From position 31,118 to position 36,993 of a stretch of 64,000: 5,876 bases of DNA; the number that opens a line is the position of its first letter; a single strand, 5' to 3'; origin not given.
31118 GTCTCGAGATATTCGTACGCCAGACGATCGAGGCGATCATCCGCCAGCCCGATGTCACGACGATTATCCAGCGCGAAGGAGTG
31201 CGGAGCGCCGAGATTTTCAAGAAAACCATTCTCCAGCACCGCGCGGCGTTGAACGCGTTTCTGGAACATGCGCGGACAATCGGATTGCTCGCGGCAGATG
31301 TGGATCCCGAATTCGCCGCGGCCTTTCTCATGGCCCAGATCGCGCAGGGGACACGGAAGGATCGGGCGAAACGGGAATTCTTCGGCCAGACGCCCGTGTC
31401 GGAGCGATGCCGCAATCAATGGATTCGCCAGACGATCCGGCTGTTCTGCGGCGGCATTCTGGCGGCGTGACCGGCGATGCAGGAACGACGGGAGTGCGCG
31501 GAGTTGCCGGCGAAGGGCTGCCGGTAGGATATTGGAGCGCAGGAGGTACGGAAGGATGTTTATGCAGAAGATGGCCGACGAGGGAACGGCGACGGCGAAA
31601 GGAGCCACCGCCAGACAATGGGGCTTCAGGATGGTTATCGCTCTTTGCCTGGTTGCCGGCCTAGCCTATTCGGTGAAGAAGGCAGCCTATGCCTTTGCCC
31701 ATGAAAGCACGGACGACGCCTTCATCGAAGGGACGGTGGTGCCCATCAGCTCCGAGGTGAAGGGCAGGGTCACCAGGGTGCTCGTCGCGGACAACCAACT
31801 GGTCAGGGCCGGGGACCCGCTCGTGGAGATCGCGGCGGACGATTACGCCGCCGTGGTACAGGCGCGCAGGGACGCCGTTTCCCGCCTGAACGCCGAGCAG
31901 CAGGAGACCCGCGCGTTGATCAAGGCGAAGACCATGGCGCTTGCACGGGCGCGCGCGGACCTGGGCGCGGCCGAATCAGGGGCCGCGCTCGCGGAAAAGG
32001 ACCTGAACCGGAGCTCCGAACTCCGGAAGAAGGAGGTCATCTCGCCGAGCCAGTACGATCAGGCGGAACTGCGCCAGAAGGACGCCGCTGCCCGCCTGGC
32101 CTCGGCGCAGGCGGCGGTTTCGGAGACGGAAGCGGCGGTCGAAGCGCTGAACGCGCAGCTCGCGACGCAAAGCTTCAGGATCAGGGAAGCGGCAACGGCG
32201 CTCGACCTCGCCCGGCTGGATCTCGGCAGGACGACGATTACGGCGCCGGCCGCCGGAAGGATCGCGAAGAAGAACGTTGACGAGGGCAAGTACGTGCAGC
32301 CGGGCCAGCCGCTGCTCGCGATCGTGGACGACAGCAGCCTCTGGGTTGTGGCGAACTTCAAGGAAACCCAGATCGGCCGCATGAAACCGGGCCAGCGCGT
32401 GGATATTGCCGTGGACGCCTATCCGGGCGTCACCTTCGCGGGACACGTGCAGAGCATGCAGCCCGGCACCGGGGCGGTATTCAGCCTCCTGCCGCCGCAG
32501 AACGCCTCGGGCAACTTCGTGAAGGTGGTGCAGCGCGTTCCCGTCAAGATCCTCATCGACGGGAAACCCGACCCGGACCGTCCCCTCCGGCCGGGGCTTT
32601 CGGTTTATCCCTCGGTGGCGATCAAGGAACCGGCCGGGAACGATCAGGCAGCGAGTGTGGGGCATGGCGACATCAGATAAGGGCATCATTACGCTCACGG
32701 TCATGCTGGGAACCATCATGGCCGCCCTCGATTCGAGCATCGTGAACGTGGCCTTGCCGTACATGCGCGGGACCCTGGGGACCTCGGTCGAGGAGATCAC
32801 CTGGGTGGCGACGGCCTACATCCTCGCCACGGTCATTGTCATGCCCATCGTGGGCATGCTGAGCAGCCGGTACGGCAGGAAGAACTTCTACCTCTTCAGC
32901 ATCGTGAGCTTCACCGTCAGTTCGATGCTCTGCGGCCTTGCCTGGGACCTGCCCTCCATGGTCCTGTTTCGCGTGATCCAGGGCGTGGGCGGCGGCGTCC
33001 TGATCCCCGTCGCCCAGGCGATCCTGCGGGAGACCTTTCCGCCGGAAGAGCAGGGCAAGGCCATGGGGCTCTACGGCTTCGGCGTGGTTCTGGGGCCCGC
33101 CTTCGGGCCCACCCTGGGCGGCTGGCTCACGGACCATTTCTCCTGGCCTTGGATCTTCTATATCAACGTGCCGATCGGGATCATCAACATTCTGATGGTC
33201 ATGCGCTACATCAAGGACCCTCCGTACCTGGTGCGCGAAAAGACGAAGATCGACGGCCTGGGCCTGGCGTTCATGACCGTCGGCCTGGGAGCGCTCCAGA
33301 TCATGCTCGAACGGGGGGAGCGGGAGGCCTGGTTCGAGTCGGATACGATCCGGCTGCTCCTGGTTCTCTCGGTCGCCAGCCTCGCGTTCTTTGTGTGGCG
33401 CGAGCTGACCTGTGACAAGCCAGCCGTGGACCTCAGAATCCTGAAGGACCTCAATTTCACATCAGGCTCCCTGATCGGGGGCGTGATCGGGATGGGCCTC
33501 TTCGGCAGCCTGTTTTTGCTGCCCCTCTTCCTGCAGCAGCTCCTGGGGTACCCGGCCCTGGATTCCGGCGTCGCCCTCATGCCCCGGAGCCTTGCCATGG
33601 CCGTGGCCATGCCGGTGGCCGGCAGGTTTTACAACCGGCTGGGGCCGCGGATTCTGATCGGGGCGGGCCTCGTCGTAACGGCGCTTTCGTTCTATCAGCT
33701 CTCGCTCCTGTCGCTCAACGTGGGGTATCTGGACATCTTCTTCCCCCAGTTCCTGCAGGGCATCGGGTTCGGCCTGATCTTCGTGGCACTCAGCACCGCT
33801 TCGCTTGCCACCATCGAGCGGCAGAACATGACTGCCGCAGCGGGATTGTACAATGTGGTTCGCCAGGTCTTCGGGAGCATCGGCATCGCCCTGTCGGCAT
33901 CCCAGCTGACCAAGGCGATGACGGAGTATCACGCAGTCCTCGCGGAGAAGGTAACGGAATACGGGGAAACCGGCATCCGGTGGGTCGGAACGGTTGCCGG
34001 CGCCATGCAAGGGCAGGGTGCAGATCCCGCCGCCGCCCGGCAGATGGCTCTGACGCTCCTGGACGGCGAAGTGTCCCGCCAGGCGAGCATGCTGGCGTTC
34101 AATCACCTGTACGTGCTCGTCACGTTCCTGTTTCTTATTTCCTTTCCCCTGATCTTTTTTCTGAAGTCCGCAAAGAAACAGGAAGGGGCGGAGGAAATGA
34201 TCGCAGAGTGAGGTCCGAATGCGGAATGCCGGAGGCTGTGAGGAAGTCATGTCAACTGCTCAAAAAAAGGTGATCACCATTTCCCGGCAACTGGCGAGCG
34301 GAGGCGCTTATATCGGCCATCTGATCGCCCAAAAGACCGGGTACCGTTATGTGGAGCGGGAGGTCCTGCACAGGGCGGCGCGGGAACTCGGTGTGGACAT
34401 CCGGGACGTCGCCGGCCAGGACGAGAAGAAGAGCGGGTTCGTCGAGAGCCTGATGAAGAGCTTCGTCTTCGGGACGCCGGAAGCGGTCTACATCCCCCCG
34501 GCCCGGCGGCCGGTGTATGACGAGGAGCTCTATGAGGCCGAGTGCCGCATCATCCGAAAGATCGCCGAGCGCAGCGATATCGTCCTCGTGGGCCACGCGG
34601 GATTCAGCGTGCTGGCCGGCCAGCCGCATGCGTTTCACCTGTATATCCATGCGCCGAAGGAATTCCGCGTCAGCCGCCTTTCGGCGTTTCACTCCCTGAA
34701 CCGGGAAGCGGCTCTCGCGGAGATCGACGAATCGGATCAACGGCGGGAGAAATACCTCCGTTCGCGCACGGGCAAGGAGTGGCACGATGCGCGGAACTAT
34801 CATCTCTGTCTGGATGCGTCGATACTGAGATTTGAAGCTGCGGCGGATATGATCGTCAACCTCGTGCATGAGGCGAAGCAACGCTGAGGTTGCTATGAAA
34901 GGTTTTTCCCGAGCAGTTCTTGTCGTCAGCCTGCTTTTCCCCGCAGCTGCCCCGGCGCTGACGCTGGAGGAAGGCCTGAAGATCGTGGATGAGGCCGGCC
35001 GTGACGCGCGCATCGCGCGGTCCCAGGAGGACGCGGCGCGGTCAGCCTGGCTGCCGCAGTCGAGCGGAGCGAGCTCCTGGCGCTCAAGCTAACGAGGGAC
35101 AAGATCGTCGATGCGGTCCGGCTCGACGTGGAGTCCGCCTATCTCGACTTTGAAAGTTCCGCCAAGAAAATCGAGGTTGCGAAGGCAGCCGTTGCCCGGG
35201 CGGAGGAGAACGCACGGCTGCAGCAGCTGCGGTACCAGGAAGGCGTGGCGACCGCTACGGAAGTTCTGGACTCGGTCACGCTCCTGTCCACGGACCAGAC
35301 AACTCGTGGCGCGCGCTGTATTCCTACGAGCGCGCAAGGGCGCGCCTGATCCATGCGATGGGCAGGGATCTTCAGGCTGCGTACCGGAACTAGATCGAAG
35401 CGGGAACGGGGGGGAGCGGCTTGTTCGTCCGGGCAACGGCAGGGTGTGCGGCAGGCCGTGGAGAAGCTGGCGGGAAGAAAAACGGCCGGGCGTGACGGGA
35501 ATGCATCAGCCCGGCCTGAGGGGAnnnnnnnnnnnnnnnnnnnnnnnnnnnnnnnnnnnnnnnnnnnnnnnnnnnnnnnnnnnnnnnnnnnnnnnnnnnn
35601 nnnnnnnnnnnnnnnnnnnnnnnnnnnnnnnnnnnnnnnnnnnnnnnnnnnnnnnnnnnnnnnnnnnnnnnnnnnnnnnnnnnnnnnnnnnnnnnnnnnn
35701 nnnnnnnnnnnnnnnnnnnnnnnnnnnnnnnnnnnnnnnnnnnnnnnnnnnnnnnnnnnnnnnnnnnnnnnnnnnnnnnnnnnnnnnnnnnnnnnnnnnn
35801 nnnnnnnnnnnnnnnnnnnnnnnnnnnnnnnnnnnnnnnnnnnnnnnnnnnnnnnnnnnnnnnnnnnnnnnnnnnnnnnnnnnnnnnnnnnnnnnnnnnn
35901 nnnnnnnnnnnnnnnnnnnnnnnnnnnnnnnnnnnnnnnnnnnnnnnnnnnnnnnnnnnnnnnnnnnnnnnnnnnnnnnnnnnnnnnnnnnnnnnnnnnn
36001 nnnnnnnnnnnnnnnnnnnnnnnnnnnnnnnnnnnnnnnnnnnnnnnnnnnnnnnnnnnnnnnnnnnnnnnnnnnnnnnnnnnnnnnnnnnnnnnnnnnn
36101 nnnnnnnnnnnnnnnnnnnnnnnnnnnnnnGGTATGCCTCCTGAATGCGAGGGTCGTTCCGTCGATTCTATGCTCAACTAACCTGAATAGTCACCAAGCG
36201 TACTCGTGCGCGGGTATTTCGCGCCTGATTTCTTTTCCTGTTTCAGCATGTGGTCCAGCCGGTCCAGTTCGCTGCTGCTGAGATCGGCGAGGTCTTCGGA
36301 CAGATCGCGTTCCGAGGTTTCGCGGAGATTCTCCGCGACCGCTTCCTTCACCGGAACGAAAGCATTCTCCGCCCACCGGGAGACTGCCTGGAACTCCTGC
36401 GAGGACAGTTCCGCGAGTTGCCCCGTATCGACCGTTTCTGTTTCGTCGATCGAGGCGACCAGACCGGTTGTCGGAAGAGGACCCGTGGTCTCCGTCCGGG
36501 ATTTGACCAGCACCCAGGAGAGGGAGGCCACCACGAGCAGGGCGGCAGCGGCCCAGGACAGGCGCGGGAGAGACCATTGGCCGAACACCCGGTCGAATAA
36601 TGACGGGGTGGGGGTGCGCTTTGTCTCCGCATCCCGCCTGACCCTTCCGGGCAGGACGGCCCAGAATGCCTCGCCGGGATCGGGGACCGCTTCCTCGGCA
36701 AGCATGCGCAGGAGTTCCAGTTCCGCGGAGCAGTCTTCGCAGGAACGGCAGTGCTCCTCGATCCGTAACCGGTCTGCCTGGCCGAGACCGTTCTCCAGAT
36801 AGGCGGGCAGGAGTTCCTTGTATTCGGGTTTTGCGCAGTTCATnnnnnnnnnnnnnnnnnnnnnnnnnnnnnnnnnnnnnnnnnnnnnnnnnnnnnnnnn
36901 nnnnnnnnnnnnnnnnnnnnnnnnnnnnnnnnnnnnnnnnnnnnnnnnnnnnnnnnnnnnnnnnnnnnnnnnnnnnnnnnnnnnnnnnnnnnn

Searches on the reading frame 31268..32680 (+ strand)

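Call 49: search_protein_families(library=pfam, proteins=[window:31268-32680:+], max_evalue=0.001)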
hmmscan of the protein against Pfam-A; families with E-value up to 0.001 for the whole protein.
window:31268-32680:+ (470 aa): 5 families
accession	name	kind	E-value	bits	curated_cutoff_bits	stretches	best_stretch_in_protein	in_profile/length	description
PF16576.10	HlyD_D23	-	7.9e-25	87.8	30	1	155-399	17-186/214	Barrel-sandwich domain of CusB or HlyD membrane-fusion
PF13437.12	HlyD_3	-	1.5e-23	84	22.2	1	323-443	1-106/106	HlyD family secretion protein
PF13533.13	Biotin_lipoyl_2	-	1.6e-13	50.5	29.8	2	158-188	1-31/32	Biotin-lipoyl like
PF00529.27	CusB_dom_1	-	5.3e-13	49.5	26.5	1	225-445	12-82/89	Cation efflux system protein CusB domain 1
PF00364.28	Biotin_lipoyl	-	1.2e-07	31.9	22.1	0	158-188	43-73/73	Biotin-requiring enzyme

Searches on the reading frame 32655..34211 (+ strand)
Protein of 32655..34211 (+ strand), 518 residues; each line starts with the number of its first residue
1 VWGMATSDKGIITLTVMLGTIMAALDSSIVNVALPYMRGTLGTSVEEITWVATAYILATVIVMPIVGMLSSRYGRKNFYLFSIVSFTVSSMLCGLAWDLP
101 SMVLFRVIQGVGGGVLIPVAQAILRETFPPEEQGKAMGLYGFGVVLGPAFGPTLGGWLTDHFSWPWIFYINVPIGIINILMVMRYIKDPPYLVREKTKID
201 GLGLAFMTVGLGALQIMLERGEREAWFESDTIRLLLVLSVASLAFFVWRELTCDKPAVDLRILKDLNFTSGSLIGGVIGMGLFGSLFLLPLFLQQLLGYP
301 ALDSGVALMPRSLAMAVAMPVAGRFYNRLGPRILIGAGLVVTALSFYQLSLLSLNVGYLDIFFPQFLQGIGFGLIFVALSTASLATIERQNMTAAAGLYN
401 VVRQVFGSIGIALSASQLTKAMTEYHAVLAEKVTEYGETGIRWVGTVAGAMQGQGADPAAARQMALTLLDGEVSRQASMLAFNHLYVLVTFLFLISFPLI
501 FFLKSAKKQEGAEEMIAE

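Call 49: search_protein_families(library=pfam, proteins=[window:32655-34211:+], max_evalue=0.001)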
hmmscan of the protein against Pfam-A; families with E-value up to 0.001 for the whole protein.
window:32655-34211:+ (518 aa): 5 families
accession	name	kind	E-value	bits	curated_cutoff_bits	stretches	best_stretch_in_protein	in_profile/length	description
PF07690.21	MFS_1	-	4.8e-67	226.8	33.4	1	16-410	1-346/347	Major Facilitator Superfamily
PF00083.30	Sugar_tr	-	3.3e-12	46.5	22.3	1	38-194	38-200/452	Sugar (and other) transporter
PF12832.13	MFS_1_like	-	1.6e-09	37.8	25.2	1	35-169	237-372/373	MFS_1 like family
PF13347.12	MFS_2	-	3.5e-08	32.9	27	1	14-129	227-344/427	MFS/sugar transport protein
PF05977.19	MFS_3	-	1.4e-05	24.2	27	1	17-184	16-188/524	Transmembrane secretion effector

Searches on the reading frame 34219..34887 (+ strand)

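Call 49: search_protein_families(library=pfam, proteins=[window:34219-34887:+], max_evalue=0.001)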
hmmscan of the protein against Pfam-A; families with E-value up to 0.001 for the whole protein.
window:34219-34887:+ (222 aa): 1 family
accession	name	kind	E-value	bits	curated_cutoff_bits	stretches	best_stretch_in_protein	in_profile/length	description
PF13189.12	Cytidylate_kin2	-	1.7e-43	149.3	28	1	18-201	1-175/176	Cytidylate kinase-like family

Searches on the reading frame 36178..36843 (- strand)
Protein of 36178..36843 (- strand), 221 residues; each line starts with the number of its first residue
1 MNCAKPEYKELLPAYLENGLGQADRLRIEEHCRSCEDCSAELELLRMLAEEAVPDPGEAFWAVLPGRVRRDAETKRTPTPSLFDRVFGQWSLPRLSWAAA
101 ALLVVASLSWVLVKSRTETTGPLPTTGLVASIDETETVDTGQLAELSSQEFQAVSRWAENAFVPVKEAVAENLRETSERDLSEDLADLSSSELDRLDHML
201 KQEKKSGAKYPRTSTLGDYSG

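Call 49: search_protein_families(library=pfam, proteins=[window:36178-36843:-], max_evalue=0.001)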
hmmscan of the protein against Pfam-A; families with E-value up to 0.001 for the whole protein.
window:36178-36843:- (221 aa): 1 family
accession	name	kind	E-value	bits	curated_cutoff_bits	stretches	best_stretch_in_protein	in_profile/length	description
PF13490.11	zf-HC2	-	1.5e-07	31.8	22.2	1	7-38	3-34/35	Putative zinc-finger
